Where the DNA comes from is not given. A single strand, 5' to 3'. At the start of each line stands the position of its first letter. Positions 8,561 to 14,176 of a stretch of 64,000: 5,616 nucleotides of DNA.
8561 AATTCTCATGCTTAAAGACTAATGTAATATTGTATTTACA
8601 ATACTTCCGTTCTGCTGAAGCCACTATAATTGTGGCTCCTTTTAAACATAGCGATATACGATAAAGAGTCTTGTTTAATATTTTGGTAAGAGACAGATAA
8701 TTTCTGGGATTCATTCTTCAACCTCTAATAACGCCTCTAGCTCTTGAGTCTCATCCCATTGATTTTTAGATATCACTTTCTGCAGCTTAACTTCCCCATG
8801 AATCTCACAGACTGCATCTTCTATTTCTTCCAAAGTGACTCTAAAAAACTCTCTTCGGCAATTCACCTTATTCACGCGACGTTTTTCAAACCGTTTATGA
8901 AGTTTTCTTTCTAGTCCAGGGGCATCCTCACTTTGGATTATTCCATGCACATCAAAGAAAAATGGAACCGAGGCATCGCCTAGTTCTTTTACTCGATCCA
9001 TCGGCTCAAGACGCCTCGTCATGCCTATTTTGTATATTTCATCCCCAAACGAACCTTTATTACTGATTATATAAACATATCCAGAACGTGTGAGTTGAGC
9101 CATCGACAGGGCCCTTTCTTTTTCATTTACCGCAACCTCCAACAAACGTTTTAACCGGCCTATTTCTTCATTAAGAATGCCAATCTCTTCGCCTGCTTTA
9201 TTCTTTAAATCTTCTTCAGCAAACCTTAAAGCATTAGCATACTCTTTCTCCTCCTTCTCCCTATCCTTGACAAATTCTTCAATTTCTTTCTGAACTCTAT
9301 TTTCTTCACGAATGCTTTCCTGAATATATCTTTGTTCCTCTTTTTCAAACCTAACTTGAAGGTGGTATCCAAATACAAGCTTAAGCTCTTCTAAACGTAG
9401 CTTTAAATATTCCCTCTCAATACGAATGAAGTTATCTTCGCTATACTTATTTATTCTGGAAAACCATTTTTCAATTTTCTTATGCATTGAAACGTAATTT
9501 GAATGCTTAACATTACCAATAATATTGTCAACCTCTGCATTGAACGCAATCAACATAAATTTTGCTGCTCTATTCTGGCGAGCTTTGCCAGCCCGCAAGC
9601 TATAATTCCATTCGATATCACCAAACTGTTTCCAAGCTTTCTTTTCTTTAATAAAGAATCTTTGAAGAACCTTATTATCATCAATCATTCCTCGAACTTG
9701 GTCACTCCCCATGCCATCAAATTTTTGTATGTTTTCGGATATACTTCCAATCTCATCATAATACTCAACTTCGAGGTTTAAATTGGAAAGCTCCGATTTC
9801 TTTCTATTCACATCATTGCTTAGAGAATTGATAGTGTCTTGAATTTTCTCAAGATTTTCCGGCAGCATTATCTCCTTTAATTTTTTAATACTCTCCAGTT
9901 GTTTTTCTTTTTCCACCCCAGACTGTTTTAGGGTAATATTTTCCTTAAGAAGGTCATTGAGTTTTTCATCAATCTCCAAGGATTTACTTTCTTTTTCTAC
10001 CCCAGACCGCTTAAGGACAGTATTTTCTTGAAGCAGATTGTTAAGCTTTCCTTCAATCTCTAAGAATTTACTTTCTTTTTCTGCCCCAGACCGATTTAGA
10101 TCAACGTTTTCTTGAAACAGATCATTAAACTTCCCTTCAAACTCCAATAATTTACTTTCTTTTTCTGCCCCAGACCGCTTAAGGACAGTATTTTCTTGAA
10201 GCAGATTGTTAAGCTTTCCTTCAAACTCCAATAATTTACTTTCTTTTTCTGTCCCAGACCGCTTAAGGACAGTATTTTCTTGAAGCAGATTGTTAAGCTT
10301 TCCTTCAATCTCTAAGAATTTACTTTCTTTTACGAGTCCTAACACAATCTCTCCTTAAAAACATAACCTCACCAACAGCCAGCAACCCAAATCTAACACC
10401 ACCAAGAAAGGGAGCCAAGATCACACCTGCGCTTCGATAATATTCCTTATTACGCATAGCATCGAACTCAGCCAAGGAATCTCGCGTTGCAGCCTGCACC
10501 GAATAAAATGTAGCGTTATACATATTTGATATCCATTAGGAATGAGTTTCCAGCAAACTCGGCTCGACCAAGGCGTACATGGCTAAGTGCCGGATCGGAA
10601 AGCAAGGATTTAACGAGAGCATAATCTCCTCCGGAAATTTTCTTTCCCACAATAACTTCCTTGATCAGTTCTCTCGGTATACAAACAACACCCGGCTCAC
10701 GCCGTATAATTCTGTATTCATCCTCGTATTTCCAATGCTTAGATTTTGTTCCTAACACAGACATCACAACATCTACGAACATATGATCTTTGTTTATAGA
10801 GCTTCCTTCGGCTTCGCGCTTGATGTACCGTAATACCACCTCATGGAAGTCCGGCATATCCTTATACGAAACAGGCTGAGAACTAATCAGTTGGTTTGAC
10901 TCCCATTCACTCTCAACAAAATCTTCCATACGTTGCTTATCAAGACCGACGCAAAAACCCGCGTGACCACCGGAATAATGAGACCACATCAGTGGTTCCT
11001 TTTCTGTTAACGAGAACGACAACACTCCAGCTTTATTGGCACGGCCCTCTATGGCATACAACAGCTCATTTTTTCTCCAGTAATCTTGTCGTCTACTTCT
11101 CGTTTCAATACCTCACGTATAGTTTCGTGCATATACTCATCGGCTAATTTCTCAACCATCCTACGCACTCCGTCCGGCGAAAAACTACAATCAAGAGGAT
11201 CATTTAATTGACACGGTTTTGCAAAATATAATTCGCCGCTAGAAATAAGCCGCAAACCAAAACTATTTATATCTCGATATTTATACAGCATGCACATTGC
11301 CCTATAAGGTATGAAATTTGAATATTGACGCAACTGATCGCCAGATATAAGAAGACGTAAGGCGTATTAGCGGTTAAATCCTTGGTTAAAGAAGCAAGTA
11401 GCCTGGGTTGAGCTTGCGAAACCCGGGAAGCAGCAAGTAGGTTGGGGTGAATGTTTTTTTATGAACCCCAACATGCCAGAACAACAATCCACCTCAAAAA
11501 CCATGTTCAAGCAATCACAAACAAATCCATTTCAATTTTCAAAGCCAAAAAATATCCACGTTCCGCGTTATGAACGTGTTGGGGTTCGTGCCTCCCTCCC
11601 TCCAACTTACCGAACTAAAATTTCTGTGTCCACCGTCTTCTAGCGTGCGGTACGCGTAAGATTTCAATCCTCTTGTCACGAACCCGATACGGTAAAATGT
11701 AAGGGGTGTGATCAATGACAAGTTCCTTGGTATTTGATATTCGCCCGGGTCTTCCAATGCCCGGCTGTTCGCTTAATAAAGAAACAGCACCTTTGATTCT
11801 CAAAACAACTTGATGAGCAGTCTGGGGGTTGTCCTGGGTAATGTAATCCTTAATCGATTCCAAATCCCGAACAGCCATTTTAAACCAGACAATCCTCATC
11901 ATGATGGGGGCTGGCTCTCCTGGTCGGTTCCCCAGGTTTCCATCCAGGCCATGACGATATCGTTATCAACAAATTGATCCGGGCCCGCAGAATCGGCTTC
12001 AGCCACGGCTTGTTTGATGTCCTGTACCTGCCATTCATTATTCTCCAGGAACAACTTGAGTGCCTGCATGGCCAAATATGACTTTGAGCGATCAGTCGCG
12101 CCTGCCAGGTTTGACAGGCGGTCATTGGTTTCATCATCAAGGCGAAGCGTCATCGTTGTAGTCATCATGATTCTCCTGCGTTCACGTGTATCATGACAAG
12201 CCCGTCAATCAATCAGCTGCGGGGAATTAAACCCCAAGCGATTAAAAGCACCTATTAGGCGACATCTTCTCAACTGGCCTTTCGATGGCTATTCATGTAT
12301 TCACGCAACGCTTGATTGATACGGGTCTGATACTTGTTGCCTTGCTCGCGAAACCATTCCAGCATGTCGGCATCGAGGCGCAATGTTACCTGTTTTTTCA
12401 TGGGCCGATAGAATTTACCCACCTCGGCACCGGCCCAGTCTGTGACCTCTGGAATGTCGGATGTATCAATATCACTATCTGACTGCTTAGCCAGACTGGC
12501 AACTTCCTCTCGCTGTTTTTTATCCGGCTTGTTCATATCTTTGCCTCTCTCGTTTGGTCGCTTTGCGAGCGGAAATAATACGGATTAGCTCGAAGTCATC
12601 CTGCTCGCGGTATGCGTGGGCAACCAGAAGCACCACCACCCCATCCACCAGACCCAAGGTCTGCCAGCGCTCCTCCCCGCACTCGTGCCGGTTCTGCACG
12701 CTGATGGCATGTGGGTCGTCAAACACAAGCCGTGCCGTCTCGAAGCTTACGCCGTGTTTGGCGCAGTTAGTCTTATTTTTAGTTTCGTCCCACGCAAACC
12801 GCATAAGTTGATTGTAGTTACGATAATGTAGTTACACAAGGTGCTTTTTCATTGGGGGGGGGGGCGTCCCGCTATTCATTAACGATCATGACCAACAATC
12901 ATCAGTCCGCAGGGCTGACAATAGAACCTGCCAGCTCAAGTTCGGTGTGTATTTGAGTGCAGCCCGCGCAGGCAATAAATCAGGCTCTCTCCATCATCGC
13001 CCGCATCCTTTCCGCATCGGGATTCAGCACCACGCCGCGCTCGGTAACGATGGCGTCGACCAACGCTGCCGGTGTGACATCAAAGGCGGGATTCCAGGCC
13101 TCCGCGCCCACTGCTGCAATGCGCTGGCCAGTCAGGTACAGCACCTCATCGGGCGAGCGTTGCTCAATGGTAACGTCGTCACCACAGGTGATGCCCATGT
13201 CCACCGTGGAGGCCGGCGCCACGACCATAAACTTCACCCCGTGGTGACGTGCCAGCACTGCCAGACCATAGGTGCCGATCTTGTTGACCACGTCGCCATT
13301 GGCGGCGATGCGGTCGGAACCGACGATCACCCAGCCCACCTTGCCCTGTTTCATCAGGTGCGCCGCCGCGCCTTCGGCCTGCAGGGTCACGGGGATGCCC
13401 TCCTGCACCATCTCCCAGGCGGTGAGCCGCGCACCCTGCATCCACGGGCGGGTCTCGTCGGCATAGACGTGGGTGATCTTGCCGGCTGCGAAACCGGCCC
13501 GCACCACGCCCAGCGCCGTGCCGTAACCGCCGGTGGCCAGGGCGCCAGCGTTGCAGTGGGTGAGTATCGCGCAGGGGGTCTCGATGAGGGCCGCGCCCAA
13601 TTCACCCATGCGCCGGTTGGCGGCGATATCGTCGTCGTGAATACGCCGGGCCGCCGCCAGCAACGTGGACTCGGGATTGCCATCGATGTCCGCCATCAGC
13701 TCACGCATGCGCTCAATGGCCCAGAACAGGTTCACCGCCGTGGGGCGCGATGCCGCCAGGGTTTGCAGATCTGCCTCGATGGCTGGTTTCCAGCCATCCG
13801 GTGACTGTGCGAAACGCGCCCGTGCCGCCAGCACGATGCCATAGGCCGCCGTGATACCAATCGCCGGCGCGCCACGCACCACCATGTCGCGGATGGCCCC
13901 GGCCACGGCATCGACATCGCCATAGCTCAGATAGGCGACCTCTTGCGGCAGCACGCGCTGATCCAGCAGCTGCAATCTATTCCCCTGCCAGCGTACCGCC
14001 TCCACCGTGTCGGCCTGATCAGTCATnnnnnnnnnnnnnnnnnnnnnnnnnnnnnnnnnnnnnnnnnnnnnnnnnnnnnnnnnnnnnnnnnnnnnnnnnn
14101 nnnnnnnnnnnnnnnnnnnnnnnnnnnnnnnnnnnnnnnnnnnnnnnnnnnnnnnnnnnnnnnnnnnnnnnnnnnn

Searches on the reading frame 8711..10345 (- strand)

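Call 30: search_protein_families(library=pfam, max_evalue=0.000001, proteins=[window:8711-10345:-])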
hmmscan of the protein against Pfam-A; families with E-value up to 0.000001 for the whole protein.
window:8711-10345:- (544 aa): 3 families
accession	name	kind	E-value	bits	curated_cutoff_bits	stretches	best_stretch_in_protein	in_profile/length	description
PF13455.12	MUG113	-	1.7e-19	70.6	22.3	1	438-512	1-70/73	Meiotically up-regulated gene 113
PF10544.15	T5orf172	-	3.2e-18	66.5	20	1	422-513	1-98/101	T5orf172 domain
PF13250.11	DUF4041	-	1.8e-17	63.3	27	1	262-317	1-56/56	Domain of unknown function (DUF4041)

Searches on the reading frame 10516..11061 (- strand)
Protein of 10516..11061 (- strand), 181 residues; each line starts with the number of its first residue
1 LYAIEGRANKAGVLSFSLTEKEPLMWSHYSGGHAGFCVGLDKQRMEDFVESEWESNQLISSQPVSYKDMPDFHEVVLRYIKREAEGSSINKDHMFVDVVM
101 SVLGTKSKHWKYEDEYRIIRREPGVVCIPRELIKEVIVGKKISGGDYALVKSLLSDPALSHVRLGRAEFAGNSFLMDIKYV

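Call 30: search_protein_families(library=pfam, max_evalue=0.000001, proteins=[window:10516-11061:-])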
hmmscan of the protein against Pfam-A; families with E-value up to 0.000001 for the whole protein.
window:10516-11061:- (181 aa): 1 family
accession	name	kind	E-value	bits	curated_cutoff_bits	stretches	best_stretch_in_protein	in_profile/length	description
PF11185.13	DUF2971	-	2.6e-11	45.1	22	1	25-118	1-89/89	Protein of unknown function (DUF2971)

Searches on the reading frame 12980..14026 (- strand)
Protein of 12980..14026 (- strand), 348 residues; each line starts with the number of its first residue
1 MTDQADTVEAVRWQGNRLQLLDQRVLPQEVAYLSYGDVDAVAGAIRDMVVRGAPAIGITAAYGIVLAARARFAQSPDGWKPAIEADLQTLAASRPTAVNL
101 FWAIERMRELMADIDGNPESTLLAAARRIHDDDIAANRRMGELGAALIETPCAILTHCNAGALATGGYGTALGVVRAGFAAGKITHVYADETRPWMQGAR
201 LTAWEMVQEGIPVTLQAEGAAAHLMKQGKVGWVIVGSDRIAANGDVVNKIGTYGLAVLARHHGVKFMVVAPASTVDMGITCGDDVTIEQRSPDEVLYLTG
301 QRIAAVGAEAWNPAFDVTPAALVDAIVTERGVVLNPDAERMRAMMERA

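Call 30: search_protein_families(library=pfam, max_evalue=0.000001, proteins=[window:12980-14026:-])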
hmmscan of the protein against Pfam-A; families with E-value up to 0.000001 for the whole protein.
window:12980-14026:- (348 aa): 1 family
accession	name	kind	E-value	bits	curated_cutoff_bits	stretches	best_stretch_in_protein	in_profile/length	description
PF01008.23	IF-2B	-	1.5e-78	264.3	22.4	1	50-333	2-278/280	Initiation factor 2 subunit family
